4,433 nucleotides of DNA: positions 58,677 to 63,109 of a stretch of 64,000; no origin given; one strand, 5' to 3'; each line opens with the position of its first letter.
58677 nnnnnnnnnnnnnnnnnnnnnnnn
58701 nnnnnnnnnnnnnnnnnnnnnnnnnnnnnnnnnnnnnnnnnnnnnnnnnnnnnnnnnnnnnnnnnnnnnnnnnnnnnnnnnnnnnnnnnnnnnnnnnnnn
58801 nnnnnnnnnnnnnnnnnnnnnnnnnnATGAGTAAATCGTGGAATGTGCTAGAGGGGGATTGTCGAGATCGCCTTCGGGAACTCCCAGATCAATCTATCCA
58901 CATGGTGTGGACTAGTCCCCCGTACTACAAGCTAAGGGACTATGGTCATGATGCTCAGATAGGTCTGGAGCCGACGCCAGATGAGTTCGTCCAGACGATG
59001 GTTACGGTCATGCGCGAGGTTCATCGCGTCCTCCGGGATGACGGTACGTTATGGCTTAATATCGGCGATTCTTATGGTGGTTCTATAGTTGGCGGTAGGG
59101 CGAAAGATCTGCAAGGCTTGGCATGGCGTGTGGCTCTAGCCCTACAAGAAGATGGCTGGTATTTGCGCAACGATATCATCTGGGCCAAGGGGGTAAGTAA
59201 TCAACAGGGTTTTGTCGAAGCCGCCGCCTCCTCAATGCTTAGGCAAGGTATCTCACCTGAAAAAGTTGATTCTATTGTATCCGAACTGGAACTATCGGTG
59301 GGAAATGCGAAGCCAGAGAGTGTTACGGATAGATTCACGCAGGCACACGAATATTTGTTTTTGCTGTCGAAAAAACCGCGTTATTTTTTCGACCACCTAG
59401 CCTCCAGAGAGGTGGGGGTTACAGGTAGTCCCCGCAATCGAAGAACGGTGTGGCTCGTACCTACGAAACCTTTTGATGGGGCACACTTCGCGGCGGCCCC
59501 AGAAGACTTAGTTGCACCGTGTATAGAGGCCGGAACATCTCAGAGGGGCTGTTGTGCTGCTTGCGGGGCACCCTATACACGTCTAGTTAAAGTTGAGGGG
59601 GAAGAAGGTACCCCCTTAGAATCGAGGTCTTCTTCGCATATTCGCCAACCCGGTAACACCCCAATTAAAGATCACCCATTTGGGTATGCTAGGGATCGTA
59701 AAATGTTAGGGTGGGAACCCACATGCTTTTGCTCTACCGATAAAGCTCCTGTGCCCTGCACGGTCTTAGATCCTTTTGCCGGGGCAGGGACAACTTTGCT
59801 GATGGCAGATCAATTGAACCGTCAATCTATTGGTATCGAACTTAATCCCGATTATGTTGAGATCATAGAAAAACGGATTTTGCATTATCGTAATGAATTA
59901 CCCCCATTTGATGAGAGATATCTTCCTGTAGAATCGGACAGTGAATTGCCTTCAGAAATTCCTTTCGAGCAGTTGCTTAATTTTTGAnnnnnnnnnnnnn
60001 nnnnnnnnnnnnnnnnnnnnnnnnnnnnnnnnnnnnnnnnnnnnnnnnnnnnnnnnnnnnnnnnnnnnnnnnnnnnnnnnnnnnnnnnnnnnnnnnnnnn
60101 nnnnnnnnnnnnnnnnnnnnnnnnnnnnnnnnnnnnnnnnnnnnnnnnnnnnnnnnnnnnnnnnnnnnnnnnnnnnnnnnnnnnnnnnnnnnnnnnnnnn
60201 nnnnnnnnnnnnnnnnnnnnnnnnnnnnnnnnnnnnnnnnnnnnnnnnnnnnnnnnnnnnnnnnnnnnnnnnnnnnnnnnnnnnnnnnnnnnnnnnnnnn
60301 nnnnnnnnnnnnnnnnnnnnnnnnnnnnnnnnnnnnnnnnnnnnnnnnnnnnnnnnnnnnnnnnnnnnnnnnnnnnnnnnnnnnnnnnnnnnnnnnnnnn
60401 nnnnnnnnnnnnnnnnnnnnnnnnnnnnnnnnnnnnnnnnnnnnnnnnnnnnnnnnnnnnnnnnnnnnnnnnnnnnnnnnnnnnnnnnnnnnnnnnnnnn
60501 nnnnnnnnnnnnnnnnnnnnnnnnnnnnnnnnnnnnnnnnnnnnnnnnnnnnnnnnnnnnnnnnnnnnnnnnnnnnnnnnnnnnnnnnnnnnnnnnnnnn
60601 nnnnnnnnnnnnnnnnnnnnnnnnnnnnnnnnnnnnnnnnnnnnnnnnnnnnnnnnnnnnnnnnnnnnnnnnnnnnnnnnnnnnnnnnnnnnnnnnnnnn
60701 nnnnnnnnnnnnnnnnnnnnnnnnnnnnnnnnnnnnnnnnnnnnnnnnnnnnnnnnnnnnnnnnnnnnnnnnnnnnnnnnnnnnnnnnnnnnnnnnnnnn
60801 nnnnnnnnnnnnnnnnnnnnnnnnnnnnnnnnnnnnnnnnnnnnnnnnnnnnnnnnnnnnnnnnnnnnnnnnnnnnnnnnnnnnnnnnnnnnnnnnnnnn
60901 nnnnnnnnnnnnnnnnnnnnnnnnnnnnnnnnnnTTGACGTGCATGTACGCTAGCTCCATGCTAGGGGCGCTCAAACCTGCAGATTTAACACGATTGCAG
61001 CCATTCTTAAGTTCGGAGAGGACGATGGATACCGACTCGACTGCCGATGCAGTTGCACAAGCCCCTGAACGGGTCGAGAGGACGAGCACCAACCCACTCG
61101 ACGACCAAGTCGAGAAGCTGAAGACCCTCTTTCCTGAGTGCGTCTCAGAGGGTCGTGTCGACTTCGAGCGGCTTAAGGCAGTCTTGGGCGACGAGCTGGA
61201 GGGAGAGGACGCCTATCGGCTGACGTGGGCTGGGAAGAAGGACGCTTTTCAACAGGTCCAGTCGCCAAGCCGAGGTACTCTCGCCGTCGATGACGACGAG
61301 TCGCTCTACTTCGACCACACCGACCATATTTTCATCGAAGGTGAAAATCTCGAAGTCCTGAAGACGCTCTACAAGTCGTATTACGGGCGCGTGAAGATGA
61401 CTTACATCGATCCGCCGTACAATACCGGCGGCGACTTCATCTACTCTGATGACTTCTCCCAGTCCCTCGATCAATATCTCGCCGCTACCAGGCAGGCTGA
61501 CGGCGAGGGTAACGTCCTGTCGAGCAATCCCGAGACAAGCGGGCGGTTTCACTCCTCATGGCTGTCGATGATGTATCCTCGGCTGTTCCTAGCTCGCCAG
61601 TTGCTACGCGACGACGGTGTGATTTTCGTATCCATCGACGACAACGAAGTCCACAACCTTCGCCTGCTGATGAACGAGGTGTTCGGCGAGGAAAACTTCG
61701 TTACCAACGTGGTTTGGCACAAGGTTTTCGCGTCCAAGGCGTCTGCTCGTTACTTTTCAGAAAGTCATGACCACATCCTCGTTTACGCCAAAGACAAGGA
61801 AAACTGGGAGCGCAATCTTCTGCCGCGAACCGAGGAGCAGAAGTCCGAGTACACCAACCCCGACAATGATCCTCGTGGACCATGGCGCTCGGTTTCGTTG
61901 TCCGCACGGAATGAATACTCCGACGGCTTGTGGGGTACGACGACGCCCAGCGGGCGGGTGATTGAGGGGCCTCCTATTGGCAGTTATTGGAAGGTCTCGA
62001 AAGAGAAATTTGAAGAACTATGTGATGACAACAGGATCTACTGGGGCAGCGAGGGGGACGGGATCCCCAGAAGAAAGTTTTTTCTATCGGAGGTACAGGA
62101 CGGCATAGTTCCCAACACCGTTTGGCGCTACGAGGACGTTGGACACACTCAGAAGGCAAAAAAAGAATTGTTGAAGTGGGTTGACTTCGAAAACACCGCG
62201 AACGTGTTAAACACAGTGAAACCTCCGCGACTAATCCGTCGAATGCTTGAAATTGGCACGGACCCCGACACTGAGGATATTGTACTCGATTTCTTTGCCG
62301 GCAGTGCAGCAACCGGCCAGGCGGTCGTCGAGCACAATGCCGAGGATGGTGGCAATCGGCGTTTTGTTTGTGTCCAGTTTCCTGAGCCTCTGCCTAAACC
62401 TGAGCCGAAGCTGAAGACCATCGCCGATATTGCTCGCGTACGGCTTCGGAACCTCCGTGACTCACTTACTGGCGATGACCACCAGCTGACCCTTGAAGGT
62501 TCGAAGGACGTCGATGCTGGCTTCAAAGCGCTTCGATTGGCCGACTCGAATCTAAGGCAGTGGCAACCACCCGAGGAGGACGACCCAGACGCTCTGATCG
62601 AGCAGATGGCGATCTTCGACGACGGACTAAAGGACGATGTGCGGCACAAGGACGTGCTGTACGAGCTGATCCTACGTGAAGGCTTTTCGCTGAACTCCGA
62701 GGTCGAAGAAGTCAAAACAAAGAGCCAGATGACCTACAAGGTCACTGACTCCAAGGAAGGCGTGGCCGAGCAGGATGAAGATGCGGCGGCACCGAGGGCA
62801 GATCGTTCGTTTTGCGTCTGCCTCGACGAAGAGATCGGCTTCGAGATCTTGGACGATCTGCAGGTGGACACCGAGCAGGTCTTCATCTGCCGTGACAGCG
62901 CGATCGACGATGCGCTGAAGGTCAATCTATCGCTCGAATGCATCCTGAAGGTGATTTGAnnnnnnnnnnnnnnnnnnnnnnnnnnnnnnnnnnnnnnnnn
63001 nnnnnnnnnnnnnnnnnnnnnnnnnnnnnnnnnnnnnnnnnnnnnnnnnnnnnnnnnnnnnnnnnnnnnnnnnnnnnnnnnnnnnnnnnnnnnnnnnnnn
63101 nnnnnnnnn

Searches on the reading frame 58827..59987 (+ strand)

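Call 9: search_protein_families(library=phrogs, proteins=[window:58827-59987:+], max_evalue=0.00001)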
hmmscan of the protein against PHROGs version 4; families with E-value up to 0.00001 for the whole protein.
window:58827-59987:+ (386 aa): 8 families
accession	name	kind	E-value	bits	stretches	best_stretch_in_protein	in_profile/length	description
phrog_67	-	other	1.4e-65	223.7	1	4-362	123-354/743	DNA methyltransferase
phrog_498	-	other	2e-20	73.9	2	311-353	380-422/633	DNA methyltransferase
phrog_6025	-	other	7.6e-16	59.3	1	3-130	10-119/192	DNA methyltransferase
phrog_12517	-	unknown function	3.3e-14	53.8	1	8-123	163-272/316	-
phrog_3008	-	other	7.9e-11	42.7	1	312-353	172-213/244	DNA methyltransferase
phrog_23085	-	unknown function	9e-09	36.1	1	312-357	66-111/138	-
phrog_18146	-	other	5.8e-08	33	0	307-341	67-101/452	DNA methyltransferase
phrog_8769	-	other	3.1e-06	27.9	1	311-354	13-56/71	methyltransferase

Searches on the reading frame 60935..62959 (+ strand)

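Call 9: search_protein_families(library=phrogs, proteins=[window:60935-62959:+], max_evalue=0.00001)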
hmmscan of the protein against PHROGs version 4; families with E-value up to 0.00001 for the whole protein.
window:60935-62959:+ (674 aa): 2 families
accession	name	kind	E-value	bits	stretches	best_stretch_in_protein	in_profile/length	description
phrog_67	-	other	7.5e-49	168.4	1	45-604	29-451/743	DNA methyltransferase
phrog_26713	-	other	9.6e-11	42.5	1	133-179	8-54/74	methyltransferase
